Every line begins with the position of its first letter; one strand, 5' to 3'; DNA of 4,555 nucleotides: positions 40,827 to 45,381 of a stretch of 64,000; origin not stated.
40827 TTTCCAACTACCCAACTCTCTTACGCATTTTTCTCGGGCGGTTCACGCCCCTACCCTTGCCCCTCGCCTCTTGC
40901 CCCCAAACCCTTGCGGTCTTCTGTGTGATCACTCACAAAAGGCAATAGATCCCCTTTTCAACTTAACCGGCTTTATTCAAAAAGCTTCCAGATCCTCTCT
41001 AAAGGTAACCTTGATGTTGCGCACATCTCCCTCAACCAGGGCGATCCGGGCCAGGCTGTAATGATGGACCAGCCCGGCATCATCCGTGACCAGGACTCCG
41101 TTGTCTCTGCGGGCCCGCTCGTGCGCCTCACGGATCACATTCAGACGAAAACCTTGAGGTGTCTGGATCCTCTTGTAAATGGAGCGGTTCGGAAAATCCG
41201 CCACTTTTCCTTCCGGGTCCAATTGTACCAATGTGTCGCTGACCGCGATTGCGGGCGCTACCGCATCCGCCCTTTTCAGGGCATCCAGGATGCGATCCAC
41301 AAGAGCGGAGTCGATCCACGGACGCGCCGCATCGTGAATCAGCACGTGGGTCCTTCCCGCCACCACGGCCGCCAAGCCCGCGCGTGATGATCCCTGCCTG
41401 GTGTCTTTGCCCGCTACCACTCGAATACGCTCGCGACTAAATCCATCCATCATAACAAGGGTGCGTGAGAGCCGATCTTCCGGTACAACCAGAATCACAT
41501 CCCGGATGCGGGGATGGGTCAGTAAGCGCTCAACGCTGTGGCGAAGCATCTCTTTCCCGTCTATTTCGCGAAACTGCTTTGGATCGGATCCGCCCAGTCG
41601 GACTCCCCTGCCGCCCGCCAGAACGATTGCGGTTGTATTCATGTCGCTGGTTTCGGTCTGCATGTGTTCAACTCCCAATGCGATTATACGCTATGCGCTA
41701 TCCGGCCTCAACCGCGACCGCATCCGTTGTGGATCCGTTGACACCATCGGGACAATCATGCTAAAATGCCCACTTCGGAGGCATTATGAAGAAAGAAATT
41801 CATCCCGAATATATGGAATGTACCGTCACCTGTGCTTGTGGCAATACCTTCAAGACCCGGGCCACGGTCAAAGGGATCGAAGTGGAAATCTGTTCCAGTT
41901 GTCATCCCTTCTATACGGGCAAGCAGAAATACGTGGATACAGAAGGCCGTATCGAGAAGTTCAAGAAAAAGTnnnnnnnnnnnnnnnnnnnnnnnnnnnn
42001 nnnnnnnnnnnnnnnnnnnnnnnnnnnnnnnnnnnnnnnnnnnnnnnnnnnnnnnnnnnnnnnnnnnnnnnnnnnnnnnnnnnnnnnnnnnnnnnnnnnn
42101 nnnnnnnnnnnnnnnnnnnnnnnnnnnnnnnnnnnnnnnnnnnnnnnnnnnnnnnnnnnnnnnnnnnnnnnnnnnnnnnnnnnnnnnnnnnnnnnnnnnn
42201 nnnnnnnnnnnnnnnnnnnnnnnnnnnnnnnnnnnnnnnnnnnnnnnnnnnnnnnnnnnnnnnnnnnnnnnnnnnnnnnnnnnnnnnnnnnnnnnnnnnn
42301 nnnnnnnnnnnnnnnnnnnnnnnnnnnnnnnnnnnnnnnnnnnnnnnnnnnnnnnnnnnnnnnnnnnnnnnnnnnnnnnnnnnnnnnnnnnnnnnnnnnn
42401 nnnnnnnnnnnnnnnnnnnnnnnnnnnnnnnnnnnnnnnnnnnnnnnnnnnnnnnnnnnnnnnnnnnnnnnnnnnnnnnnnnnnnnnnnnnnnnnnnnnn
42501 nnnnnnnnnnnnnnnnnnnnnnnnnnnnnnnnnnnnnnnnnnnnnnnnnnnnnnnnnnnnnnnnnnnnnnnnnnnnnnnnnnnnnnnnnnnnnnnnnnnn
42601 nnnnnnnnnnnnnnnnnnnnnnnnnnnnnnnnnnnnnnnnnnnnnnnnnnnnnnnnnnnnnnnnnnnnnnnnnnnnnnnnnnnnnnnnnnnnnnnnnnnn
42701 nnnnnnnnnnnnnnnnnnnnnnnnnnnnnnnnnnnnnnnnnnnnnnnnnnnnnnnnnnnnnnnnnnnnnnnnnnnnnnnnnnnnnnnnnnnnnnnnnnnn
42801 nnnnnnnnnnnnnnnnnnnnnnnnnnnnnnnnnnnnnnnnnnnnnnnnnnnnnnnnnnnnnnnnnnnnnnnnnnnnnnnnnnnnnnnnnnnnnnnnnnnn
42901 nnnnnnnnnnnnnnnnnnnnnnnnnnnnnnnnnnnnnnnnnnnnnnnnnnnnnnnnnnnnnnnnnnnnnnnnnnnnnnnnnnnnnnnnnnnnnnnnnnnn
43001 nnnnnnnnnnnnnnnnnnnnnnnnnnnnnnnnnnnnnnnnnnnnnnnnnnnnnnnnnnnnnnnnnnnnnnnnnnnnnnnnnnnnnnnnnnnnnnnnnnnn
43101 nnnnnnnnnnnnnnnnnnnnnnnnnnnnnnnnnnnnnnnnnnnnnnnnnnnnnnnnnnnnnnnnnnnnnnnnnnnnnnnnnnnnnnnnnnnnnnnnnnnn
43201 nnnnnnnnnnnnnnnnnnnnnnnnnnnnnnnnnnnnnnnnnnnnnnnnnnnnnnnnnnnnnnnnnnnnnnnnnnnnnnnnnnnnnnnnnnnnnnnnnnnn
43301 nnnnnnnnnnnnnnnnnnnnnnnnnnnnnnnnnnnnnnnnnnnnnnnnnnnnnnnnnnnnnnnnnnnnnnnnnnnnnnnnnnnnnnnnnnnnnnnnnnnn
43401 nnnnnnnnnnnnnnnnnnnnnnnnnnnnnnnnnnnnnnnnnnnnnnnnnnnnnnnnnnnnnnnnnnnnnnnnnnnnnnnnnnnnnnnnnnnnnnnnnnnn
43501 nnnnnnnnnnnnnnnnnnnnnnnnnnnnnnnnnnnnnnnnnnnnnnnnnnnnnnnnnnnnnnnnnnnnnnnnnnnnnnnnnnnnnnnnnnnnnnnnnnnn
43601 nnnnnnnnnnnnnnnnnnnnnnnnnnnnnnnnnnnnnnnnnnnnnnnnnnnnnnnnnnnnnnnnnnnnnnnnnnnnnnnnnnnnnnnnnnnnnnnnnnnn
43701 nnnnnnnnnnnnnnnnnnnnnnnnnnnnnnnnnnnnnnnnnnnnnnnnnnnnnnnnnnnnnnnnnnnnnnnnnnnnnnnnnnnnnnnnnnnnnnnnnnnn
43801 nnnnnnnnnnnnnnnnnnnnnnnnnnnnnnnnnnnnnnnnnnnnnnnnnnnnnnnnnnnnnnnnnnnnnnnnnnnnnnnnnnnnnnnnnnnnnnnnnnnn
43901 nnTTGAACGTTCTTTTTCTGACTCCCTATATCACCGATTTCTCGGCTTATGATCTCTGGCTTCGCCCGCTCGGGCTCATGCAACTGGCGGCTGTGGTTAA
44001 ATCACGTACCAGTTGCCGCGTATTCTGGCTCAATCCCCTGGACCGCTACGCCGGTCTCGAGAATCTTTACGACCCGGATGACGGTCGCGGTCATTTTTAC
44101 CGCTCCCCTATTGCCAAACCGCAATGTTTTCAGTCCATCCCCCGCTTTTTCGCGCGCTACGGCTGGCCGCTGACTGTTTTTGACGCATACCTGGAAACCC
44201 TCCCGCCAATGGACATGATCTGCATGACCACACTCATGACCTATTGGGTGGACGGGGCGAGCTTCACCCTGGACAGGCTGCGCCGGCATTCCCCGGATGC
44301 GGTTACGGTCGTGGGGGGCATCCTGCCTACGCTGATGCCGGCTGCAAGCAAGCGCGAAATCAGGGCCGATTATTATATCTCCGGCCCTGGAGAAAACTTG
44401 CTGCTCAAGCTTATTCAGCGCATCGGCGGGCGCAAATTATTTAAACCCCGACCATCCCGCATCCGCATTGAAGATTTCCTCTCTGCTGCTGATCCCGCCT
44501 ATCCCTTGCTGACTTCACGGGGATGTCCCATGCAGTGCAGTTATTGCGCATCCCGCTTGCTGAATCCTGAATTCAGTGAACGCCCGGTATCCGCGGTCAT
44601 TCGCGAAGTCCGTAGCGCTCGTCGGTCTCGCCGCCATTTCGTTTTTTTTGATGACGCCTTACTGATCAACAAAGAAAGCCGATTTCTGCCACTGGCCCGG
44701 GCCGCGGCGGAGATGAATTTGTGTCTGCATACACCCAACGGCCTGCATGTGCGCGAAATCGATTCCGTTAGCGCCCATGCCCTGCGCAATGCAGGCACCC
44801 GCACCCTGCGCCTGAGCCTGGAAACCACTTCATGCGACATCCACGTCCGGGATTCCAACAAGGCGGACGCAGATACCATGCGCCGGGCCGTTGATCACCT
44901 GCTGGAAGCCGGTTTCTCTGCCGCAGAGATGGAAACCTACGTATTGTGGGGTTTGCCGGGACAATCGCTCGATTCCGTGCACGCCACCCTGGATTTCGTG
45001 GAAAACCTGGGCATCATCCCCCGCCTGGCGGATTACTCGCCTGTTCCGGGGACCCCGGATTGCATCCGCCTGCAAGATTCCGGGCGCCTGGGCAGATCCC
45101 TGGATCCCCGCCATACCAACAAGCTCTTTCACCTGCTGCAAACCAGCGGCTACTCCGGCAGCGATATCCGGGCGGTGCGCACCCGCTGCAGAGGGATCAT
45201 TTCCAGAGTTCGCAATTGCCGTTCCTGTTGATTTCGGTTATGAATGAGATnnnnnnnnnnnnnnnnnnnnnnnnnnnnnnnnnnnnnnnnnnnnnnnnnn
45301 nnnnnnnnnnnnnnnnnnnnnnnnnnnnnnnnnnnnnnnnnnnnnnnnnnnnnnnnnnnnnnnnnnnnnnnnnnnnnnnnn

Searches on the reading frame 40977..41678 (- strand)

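Call 3: search_protein_families(library=pfam, proteins=[window:40977-41678:-], max_evalue=0.1)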
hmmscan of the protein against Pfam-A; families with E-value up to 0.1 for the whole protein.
window:40977-41678:- (233 aa): 3 families
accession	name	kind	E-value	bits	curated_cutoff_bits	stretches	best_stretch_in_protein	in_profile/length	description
PF01128.25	IspD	-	3.3e-52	177.9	27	1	16-230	2-212/221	2-C-methyl-D-erythritol 4-phosphate cytidylyltransferase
PF12804.13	NTP_transf_3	-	2.8e-15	57.3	27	1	17-143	1-122/160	MobA-like NTP transferase domain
PF00483.29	NTP_transferase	-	0.015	15.3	21.2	1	17-68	2-56/245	Nucleotidyl transferase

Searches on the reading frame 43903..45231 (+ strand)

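Call 3: search_protein_families(library=pfam, proteins=[window:43903-45231:+], max_evalue=0.1)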
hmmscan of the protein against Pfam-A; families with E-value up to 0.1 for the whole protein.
window:43903-45231:+ (442 aa): 3 families
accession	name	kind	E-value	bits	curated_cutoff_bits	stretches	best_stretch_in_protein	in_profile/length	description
PF04055.27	Radical_SAM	-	3.6e-14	53.7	29.5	1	204-366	3-166/166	Radical SAM superfamily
PF02310.24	B12-binding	-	1.3e-08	35.1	32.1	1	103-168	52-118/121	B12 binding domain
PF17862.7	AAA_lid_3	-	0.079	13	27.2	0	413-425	10-22/45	AAA+ lid domain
